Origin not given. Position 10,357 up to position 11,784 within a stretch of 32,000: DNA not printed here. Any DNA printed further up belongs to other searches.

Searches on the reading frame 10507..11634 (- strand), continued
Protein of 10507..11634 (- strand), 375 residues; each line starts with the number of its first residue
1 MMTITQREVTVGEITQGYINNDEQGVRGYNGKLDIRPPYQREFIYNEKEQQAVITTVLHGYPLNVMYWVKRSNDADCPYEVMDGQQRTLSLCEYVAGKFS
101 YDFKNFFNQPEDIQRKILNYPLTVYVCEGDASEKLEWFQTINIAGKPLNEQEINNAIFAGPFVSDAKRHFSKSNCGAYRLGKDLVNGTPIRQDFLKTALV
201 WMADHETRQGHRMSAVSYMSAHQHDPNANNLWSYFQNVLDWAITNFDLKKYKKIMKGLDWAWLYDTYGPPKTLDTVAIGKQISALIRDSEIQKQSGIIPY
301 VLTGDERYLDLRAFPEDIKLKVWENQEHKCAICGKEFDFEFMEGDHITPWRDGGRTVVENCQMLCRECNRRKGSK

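Call 11: find_related_loci(query=window:10507-11634:-, collection=genome_contigs, flank=6000)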
Query window:10507-11634:- (375 aa) in genome_contigs; peptide patterns used: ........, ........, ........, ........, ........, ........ (x = any residue, [..] = any of these).
395 stretches matched a pattern; 227 encode a relative of the query (tblastn E <= 1e-3); the best 80 are kept; 80 distinct loci.
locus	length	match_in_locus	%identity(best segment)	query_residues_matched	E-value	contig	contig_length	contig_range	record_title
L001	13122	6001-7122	89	1-375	0e+0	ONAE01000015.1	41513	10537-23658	uncultured Prevotella sp. isolate RUG116 genome assembly, contig: scaffold_411, whole genome shotgun sequence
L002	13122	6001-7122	89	1-375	0e+0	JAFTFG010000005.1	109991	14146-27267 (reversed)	MAG: Prevotella sp. isolate RGIG3765 Roe_deer_Abomasum-2__c279, whole genome shotgun sequence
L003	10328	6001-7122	89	1-375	0e+0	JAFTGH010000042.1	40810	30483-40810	MAG: Prevotella sp. isolate RGIG3792 Roe_deer_Abomasum-5__c1357, whole genome shotgun sequence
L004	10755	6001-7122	88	1-375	0e+0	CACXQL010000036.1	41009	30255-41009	MAG: uncultured Prevotellaceae bacterium isolate RUG11506 genome assembly, contig: RUG11506_asm_36, whole genome shotgun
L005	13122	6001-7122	88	1-375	0e+0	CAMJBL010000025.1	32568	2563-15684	MAG: uncultured Prevotella sp. isolate SRR12081303_bin.19_metaWRAP_v1.3_MAG genome assembly, contig: ERZ12289767.1882, w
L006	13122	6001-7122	87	1-375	0e+0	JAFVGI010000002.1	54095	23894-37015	MAG: Prevotella sp. isolate RGIG5145 Sheep_Abomasum-4__c18053, whole genome shotgun sequence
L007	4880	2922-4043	86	1-375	0e+0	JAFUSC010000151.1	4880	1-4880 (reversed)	MAG: Prevotella sp. isolate RGIG4775 Roe_deer_Reticulum-2__c286536, whole genome shotgun sequence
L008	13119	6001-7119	87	2-375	0e+0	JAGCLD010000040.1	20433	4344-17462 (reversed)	MAG: Paludibacteraceae bacterium isolate RGIG9891 Yak_Rectum-4__c707813, whole genome shotgun sequence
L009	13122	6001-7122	87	1-375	0e+0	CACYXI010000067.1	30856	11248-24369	MAG: uncultured Bacteroidales bacterium isolate RUG12352 genome assembly, contig: RUG12352_asm_67, whole genome shotgun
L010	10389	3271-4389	86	2-375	0e+0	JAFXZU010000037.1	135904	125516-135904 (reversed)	MAG: Prevotella sp. isolate RGIG6895 Sheep_Rumen-5__c1293488, whole genome shotgun sequence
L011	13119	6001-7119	87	2-375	0e+0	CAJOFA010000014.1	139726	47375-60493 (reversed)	uncultured Prevotella sp. isolate Red_deer_3_mag_74 genome assembly, contig: scaffold_405, whole genome shotgun sequence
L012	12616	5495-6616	87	1-375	0e+0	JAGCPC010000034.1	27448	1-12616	MAG: Prevotella sp. isolate RGIG9994 Yak_Reticulum-4__c131009, whole genome shotgun sequence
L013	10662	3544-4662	86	2-375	0e+0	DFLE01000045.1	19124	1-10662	MAG TPA_asm: Prevotellaceae bacterium UBA3627 UBA3627_contig_6694, whole genome shotgun sequence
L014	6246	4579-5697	87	2-375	0e+0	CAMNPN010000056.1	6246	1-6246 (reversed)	MAG: uncultured Prevotella sp. isolate SRR873595_bin.66_metaWRAP_v1.3_MAG genome assembly, contig: ERZ1756110.3396394, w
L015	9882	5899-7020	86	1-375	0e+0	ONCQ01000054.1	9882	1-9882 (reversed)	uncultured Prevotellaceae bacterium isolate RUG192 genome assembly, contig: scaffold_3443, whole genome shotgun sequence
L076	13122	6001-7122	84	1-375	0e+0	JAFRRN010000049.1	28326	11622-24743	MAG: Prevotella sp. isolate RGIG2735 Goat_Omasum-4__c272271, whole genome shotgun sequence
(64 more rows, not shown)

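Call 18: search_dna_similar(query=window:10507-11634:-, collection=plasmids, mode=protein, max_rows=30, rows=spread)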
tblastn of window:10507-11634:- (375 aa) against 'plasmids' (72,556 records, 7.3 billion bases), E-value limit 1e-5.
Records with a match: 100; places in all: 104; records where one place covers at least 80% of the query: 44.
Best place of each record, by identity: <60% 100.
By first word of the organism name: Klebsiella 23; Enterococcus 12; Rhizobium 6; Rhodococcus 4; Variovorax 3; Apilactobacillus 3; Escherichia 3; uncultured 2; Dietzia 2; Gordonia 2; and 35 more.
By predicted mobility (MOB-suite, as given by PLSDB): non-mobilizable 50; conjugative 40; mobilizable 10.
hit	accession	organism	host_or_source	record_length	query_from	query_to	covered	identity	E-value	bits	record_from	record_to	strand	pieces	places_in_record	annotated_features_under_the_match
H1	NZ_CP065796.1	Mammaliicoccus sciuri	environment,single cell,feed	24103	2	374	99%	50.1%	9e-118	382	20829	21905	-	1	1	DUF262 domain-containing protein | adenine-specific methyltransferase EcoRI family protein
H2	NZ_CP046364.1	Macrococcoides canis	dog,swabs,ear infection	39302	2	373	99%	48.1%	3e-114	372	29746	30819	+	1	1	DUF262 domain-containing protein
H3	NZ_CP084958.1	Sulfitobacter indolifex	cell culture,Seawater from the North ...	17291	2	372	99%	45.9%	3e-106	349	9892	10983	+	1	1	DUF262 domain-containing protein | adenine-specific methyltransferase EcoRI family protein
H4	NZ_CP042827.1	Ruania zhangjianzhongii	bat,pure culture,feces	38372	9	373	97%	44.7%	5e-99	328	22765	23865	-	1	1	DUF262 domain-containing protein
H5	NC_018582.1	Gordonia sp. KTR9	-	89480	2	375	100%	41.7%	2e-94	315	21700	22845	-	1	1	DUF262 domain-containing protein | adenine-specific methyltransferase EcoRI family protein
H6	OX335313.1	Apilactobacillus kunkeei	Apis mellifera,European honeybee,honey ...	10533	2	374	99%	39.4%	9e-75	259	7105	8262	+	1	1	hypothetical protein (x2)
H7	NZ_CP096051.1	Enterococcus faecium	piglet,cell culture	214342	1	375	100%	38.4%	7e-75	259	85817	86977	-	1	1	DUF262 domain-containing protein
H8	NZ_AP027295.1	Enterococcus faecium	Bacteria,excrement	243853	1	375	100%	38.4%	7e-75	259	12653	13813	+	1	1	DUF262 domain-containing protein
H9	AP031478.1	Moraxella osloensis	Homo sapiens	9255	2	375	100%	38.2%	2e-70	246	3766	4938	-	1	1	hypothetical protein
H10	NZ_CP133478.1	Leuconostoc mesenteroides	Homo sapiens,cell culture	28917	14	372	96%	37.8%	3e-69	243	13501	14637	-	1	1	DUF262 domain-containing protein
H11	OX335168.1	Apilactobacillus kunkeei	Apis mellifera,European honeybee,honey ...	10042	2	374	96%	37.5%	2e-43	243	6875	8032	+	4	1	hypothetical protein (x5)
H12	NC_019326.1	Arthrobacter sp. 31.31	heavy aromatic hydrocarbon contaminated ...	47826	1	374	100%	34.1%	7e-64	227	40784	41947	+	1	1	DUF262 domain-containing protein | adenine-specific methyltransferase EcoRI family protein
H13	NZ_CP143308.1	Paracoccus marcusii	Soil sample,soil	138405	24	375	94%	34.7%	5e-51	190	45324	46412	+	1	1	none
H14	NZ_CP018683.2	Vibrio harveyi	Trachinotus ovatus,liver of diseased ...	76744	79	375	79%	36.8%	2e-43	203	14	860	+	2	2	HNH endonuclease signature motif containing protein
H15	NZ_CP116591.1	Aerococcus urinaeequi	Bos taurus,whole organism,fecal sample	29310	2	206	55%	43.3%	3e-48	182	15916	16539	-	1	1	DUF262 domain-containing protein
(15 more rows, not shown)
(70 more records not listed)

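Call 19: get_annotated_region(hit=H2, flank=2500)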
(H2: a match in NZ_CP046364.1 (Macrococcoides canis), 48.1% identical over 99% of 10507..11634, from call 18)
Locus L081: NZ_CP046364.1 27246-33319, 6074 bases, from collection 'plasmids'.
description: Macrococcoides canis strain Epi0082 plasmid pMiCAN82a, complete sequence
organism: Macrococcoides canis (NCBI taxid 1855823)
taxonomy: Bacteria; Bacillota; Bacilli; Bacillales; Staphylococcaceae; Macrococcoides; Macrococcoides canis
host: -; source: dog,swabs,ear infection; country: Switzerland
typing (MOB-suite, as given by PLSDB): non-mobilizable
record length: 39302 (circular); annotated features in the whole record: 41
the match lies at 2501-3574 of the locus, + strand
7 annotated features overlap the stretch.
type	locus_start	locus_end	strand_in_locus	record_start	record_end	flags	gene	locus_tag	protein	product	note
CDS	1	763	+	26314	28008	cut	-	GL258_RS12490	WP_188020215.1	hypothetical protein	-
CDS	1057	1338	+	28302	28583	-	-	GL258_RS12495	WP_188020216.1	hypothetical protein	-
CDS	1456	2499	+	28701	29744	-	-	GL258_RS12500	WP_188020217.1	adenine-specific methyltransferase EcoRI family protein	-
CDS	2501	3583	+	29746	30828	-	-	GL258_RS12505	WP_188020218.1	DUF262 domain-containing protein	-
CDS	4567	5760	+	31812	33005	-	-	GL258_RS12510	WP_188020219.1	macrolide efflux MFS transporter Mef(F)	-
predicted_resistance_gene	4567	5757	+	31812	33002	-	mef(F)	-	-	macrolide efflux MFS transporter Mef(F)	predicted by amrfinderplus; class MACROLIDE; identity 100.0%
predicted_resistance_gene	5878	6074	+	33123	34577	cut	msr(G)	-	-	ABC-F type ribosomal protection protein Msr(G)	predicted by amrfinderplus; class MACROLIDE/STREPTOGRAMIN; identity 100.0%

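Call 20: get_annotated_region(hit=H7, flank=2500)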
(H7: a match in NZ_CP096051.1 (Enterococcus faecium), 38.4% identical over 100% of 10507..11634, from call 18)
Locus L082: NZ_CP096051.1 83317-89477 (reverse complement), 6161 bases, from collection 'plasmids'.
description: Enterococcus faecium strain AKSZ-47 plasmid pW47, complete sequence
organism: Enterococcus faecium (NCBI taxid 1352)
taxonomy: Bacteria; Bacillota; Bacilli; Lactobacillales; Enterococcaceae; Enterococcus; Enterococcus faecium
host: -; source: piglet,cell culture; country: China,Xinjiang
typing (MOB-suite, as given by PLSDB): conjugative; replicon rep_cluster_1118,rep_cluster_893; relaxase MOBP,MOBP; mating-pair formation MPF_T
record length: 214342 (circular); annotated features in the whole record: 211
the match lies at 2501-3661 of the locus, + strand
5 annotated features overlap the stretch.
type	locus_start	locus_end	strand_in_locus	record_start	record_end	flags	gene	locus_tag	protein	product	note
CDS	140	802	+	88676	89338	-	-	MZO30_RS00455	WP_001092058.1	class I SAM-dependent methyltransferase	GO:0032259 - methylation [Evidence IEA]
CDS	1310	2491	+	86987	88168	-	-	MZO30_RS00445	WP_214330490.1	adenine-specific methyltransferase EcoRI family protein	-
CDS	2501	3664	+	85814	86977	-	-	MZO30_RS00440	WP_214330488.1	DUF262 domain-containing protein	-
CDS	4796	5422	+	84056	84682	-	-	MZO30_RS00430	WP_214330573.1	hypothetical protein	-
CDS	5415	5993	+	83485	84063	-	-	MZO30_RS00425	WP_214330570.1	hypothetical protein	-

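Call 21: get_annotated_region(hit=H9, flank=2500)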
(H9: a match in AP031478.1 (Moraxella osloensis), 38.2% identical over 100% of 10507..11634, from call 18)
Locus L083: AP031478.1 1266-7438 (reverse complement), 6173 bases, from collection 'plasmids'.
description: Moraxella osloensis NBRC 115781 plasmid pSKB0120-6 DNA, complete sequence
organism: Moraxella osloensis (NCBI taxid 34062)
taxonomy: Bacteria; Pseudomonadota; Gammaproteobacteria; Moraxellales; Moraxellaceae; Moraxella; Moraxella osloensis
host: -; source: Homo sapiens; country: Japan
typing (MOB-suite, as given by PLSDB): non-mobilizable
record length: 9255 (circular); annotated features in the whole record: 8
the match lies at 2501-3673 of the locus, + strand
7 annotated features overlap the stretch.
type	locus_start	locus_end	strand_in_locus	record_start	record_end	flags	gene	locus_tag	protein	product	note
CDS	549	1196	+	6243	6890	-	-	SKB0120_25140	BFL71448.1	hypothetical protein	-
CDS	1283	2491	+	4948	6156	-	-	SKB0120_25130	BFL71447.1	adenine-specific methyltransferase EcoRI family protein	-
CDS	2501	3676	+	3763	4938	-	-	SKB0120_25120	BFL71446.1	hypothetical protein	-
CDS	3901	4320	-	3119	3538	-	-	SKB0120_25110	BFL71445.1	hypothetical protein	-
CDS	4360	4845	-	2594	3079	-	-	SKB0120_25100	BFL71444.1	hypothetical protein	-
CDS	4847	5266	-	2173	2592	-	-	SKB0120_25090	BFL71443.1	hypothetical protein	-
CDS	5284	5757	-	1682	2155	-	-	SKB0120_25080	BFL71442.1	hypothetical protein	-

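Call 22: get_annotated_region(hit=H4, flank=2500)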
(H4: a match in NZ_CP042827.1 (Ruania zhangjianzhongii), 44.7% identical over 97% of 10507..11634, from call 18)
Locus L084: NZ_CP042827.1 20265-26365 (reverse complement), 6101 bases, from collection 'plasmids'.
description: Ruania zhangjianzhongii strain HY168 plasmid unnamed, complete sequence
organism: Ruania zhangjianzhongii (NCBI taxid 2603206)
taxonomy: Bacteria; Actinomycetota; Actinomycetes; Micrococcales; Ruaniaceae; Ruania; Ruania zhangjianzhongii
host: -; source: bat,pure culture,feces; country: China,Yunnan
typing (MOB-suite, as given by PLSDB): mobilizable; relaxase MOBF
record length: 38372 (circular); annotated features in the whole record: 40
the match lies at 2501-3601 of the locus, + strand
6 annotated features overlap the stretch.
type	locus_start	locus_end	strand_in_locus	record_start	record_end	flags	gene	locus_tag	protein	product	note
CDS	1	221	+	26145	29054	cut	-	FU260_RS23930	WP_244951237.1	AAA family ATPase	-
CDS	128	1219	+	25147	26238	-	-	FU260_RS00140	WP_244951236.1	toprim domain-containing protein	-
CDS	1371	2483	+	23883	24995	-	-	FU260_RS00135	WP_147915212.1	adenine-specific methyltransferase EcoRI family protein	-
CDS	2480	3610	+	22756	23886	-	-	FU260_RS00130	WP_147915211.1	DUF262 domain-containing protein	-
CDS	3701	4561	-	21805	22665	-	-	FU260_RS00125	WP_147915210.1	hypothetical protein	-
CDS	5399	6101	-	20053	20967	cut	-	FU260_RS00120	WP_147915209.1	hypothetical protein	-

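Call 38: search_protein_representatives(protein=window:10507-11634:-)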
Query: 375 residues. Proteins with E-value up to 0.001 (for the whole library): 11265; up to 1e-10: 1718; up to 1e-30: 396. The best 150 are listed.
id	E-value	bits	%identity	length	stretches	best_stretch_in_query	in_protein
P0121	2.7e-200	681.5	77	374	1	1-375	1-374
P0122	1.6e-108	379.4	48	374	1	4-373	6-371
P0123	6.0e-106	370.9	46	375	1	4-375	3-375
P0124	4.4e-100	351.6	47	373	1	2-375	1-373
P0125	4.5e-99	348.3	50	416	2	4-265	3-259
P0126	6.0e-98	344.6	46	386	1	2-374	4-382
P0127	4.1e-97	341.9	46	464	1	4-365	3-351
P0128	1.3e-96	340.3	48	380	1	2-371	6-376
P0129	1.0e-94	334.0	51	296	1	66-373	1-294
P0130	2.8e-94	332.5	46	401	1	2-375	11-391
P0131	2.5e-93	329.4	47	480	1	9-370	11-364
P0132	1.0e-92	327.4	45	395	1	1-371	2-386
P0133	1.5e-92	326.8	45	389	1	2-373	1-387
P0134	1.0e-91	324.1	44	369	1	10-374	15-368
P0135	5.6e-91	321.7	44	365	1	3-374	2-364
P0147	2.0e-86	306.7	46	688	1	20-375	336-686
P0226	8.4e-71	255.3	46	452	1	7-372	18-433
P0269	3.0e-59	217.2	40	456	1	2-374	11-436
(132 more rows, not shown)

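Call 40: search_protein_families(library=pfam, proteins=[P0147, P0131, P0127, P0226, P0269], max_evalue=0.001)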
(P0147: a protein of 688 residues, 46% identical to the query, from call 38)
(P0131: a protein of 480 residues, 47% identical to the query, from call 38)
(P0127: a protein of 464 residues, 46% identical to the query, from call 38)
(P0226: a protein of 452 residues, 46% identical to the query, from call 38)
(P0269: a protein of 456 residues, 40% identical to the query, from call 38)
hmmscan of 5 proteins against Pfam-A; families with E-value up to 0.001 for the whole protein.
P0147 (688 aa): 5 families
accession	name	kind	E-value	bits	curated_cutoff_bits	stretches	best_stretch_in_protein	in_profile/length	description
PF13651.11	EcoRI_methylase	-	6.5e-69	233.3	26.4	2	91-290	116-345/345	Adenine-specific methyltransferase EcoRI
PF03235.19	GmrSD_N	-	2.2e-20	74.1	33.2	1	351-477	13-198/199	GmrSD restriction endonuclease, N-terminal domain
PF01844.29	HNH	-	3.3e-15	56.4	21.4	1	641-686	1-47/47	HNH endonuclease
PF14279.12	HNH_5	-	6.1e-12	45.7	27.5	1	641-686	1-46/56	HNH endonuclease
PF13395.12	HNH_4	-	0.00037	20.8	22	0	651-686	16-51/54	HNH endonuclease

P0131 (480 aa): 2 families
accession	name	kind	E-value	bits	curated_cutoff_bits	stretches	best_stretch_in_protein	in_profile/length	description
PF03235.19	GmrSD_N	-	1.3e-19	71.5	33.2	1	39-163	13-198/199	GmrSD restriction endonuclease, N-terminal domain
PF01844.29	HNH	-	1.3e-06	28.9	21.4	1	327-368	7-46/47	HNH endonuclease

P0127 (464 aa): 2 families
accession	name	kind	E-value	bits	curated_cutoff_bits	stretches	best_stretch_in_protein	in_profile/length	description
PF03235.19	GmrSD_N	-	4.6e-19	69.8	33.2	1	33-154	12-198/199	GmrSD restriction endonuclease, N-terminal domain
PF01844.29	HNH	-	0.00022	21.7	21.4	1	316-350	4-36/47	HNH endonuclease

P0226 (452 aa): 3 families
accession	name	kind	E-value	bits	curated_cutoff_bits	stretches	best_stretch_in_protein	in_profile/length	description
PF03235.19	GmrSD_N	-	2.5e-19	70.6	33.2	1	47-183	13-198/199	GmrSD restriction endonuclease, N-terminal domain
PF01844.29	HNH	-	1e-07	32.4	21.4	1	386-431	1-42/47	HNH endonuclease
PF14279.12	HNH_5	-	0.00036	20.9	27.5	1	401-435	11-48/56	HNH endonuclease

P0269 (456 aa): 2 families
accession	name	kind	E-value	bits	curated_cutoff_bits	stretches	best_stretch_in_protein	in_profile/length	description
PF03235.19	GmrSD_N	-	1.2e-20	74.9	33.2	1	44-183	13-198/199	GmrSD restriction endonuclease, N-terminal domain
PF01844.29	HNH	-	4.9e-07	30.2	21.4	1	387-429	1-39/47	HNH endonuclease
